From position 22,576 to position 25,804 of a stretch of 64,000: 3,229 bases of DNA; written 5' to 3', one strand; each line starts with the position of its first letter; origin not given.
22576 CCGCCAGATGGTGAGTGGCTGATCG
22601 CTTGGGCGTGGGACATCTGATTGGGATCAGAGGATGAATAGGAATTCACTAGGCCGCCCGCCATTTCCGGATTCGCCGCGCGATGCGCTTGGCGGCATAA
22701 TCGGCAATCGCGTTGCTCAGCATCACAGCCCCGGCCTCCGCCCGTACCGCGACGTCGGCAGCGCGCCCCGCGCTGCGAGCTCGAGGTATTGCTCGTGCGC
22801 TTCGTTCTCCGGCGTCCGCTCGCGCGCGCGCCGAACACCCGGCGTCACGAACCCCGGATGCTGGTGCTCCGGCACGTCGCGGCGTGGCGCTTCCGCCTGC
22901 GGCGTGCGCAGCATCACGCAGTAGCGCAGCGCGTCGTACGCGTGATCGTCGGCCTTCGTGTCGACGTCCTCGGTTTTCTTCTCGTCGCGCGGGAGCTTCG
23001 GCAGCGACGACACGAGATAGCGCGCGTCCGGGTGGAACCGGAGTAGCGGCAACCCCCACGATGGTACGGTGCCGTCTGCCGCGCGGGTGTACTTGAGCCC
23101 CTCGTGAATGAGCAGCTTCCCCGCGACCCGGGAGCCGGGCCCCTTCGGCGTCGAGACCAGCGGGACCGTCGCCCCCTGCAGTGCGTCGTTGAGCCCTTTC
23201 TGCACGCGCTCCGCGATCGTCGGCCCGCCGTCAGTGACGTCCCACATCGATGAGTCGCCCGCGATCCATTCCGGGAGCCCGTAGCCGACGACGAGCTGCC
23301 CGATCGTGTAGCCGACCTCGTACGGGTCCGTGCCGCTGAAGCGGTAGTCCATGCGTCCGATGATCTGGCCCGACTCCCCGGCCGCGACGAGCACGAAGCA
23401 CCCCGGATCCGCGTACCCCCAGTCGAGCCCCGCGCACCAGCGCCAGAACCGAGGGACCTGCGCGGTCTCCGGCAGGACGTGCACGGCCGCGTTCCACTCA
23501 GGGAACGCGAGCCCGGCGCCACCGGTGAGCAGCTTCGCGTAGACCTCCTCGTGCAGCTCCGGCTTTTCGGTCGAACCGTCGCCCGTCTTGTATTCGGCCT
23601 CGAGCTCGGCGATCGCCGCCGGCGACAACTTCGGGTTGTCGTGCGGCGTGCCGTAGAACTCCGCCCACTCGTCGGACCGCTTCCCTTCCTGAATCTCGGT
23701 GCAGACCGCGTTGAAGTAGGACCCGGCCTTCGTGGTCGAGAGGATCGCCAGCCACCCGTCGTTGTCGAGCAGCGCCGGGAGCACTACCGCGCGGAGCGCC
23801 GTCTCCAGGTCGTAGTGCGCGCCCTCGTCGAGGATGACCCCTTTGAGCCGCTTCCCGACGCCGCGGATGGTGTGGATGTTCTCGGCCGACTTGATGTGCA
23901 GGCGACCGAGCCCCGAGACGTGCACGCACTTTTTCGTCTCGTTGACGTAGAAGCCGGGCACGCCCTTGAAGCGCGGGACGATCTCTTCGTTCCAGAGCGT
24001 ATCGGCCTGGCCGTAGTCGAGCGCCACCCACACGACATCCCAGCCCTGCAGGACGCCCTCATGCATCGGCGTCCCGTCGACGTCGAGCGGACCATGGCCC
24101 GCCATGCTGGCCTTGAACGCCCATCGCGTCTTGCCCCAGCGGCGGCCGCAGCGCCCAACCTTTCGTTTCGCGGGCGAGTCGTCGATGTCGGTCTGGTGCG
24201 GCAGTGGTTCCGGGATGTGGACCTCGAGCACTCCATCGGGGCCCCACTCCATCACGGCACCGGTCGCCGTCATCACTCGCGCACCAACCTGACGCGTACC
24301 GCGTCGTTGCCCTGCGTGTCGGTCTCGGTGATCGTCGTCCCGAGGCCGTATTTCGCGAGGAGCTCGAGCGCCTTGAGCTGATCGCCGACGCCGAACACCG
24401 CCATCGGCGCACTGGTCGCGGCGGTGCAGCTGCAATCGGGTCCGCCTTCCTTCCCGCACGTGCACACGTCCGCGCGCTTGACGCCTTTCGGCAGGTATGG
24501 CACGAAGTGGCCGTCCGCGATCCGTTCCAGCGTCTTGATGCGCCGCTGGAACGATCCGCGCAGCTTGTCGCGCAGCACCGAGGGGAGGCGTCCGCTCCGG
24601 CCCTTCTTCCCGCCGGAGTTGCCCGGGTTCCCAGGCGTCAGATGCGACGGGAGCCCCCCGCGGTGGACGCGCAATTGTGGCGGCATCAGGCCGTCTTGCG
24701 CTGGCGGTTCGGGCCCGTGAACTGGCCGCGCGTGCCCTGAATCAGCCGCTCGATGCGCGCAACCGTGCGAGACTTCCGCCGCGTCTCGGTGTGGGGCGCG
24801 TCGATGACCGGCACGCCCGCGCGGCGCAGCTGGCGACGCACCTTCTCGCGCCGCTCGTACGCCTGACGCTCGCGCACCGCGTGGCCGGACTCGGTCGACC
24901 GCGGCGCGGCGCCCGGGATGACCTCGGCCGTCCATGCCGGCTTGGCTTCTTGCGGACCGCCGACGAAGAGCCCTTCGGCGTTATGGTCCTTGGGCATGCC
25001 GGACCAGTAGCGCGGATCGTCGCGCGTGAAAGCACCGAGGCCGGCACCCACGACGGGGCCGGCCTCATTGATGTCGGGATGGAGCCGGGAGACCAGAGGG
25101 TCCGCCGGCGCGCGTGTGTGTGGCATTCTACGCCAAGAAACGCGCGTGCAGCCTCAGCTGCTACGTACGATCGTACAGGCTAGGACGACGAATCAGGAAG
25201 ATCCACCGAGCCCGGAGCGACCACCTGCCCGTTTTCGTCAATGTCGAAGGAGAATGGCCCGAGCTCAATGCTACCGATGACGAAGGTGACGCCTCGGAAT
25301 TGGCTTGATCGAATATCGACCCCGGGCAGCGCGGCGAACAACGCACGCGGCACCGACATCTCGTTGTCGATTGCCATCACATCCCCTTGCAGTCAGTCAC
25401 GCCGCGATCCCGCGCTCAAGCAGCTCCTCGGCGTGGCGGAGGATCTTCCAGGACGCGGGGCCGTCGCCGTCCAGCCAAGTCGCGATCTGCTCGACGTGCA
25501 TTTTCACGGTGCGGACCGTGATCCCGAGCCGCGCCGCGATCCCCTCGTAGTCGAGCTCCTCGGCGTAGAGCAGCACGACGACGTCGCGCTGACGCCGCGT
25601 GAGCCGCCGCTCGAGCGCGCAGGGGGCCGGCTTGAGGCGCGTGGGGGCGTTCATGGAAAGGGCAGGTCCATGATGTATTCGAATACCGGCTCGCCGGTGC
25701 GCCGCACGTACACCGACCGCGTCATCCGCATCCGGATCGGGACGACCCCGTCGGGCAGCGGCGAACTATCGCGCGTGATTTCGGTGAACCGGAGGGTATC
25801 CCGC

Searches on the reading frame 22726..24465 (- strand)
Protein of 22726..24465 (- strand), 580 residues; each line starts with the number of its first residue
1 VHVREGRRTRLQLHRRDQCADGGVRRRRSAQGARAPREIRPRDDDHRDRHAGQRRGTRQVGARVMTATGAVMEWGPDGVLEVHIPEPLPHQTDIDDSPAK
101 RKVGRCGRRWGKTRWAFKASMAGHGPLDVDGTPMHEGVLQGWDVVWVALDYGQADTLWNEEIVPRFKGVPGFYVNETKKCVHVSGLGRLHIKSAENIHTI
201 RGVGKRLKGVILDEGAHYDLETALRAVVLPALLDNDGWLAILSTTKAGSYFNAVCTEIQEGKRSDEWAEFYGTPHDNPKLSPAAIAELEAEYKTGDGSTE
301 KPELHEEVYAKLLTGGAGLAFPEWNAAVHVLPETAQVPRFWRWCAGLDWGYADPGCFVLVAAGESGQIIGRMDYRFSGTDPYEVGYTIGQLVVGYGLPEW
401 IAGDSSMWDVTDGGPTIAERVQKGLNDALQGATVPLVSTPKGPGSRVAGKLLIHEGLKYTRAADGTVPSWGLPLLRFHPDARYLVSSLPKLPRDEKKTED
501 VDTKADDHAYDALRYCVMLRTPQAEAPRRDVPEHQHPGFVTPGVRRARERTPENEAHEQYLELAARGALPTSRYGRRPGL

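Call 5: search_protein_families(library=pfam, proteins=[window:22726-24465:-], max_evalue=0.1)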
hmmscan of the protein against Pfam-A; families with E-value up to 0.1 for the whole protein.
window:22726-24465:- (580 aa): 0 families

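Call 63: find_related_loci(query=window:22726-24273:-, collection=viral_contigs, flank=7000)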
Query window:22726-24273:- (516 aa) in viral_contigs; peptide patterns used: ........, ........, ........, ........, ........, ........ (x = any residue, [..] = any of these).
8 stretches matched a pattern, but none encodes a relative of the query by tblastn (E <= 1e-3).

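Call 64: list_cluster_members(proteins=[L001:17768-20266:-, L001:16971-17768:-, window:22726-24273:-, window:27379-29106:-, P0002, P0020, P0139, P0022])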
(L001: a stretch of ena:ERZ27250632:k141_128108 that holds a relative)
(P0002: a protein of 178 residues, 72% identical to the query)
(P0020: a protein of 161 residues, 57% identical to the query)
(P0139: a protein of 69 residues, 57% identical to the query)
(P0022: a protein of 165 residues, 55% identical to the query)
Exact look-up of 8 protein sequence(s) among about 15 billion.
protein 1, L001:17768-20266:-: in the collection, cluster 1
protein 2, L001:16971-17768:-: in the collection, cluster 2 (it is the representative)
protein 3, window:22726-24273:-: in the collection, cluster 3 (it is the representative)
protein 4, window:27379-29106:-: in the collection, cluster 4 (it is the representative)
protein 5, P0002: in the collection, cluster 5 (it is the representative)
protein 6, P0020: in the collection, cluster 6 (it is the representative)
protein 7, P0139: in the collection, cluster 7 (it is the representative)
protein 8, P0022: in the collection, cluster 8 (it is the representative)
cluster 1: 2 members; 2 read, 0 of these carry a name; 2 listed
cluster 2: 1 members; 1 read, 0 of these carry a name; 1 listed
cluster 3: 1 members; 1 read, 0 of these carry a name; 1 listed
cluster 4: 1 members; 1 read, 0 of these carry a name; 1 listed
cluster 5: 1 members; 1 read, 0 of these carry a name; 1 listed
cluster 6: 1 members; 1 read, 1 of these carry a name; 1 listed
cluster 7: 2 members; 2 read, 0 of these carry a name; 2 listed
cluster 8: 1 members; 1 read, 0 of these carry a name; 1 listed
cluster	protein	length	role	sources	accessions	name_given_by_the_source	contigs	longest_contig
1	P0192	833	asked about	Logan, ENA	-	-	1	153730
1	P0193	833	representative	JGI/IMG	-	-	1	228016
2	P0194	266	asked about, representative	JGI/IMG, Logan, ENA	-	-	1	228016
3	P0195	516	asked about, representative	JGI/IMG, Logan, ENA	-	-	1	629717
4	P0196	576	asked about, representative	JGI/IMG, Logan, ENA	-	-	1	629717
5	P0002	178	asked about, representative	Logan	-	-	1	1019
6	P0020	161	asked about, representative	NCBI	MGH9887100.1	MAG: LPD29 domain-containing protein, partial [bacterium]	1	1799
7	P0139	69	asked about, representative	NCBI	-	-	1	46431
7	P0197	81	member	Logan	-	-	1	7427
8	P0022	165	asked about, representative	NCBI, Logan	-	-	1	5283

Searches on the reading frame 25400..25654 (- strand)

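Call 5: search_protein_families(library=pfam, proteins=[window:25400-25654:-], max_evalue=0.1)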
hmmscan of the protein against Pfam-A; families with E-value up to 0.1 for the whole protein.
window:25400-25654:- (85 aa): 9 families
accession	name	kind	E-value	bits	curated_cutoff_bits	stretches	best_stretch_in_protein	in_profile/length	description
PF08281.18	Sigma70_r4_2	-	6.1e-11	42.2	25.7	1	17-55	10-48/54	Sigma-70, region 4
PF04545.22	Sigma70_r4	-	3.5e-08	33.3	24.1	1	17-54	4-41/50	Sigma-70, region 4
PF00196.25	GerE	-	1.8e-05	24.7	23.5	1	18-58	3-42/57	Bacterial regulatory proteins, luxR family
PF13384.12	HTH_23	-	6.6e-05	23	24.6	1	18-50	4-34/50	Homeodomain-like domain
PF21476.4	PF0610-like_N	-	0.00085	20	33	1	19-60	1-41/50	PF0610-like, N-terminal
PF18362.6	THB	-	0.0029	17.6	25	0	27-46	5-24/34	Tri-helix bundle domain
PF07638.17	Sigma70_ECF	-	0.011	16.1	21.1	1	14-62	133-180/185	ECF sigma factor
PF14493.12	HTH_40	-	0.039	14.7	27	1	29-59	8-38/89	Helix-turn-helix domain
PF08279.18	HTH_11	-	0.044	14.1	25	1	21-60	1-42/55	HTH domain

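Call 6: search_protein_families(library=phrogs, proteins=[window:25400-25654:-], max_evalue=0.1)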
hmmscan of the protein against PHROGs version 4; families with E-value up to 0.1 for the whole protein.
window:25400-25654:- (85 aa): 11 families
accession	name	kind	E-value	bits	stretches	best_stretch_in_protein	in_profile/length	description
phrog_1740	-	transcription regulation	1.1e-05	25.1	1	16-57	167-208/567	RNA polymerase sigma factor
phrog_3282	-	transcription regulation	4e-05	24.5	1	12-62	42-91/158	sigma factor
phrog_1190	-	transcription regulation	7.1e-05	23.6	1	16-58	110-152/167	RNA polymerase sigma factor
phrog_3512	-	transcription regulation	0.00011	23.4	1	17-58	65-106/130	sigma factor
phrog_4151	-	DNA, RNA and nucleotide metabolism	0.0016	19.3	1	21-60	8-46/154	DNA binding protein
phrog_7344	-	head and packaging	0.0024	19.1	1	14-50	9-45/161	terminase small subunit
phrog_36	-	transcription regulation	0.0033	18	1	17-57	139-183/220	transcriptional regulator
phrog_3855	-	DNA, RNA and nucleotide metabolism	0.004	18.5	1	20-58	66-104/115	HTH DNA binding protein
phrog_323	-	transcription regulation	0.0073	16.9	1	9-55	88-133/319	transcriptional regulator, D5-like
phrog_12540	-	unknown function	0.014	16.6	1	18-53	24-59/153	-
phrog_13787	-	unknown function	0.089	13.9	0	17-58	121-161/172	-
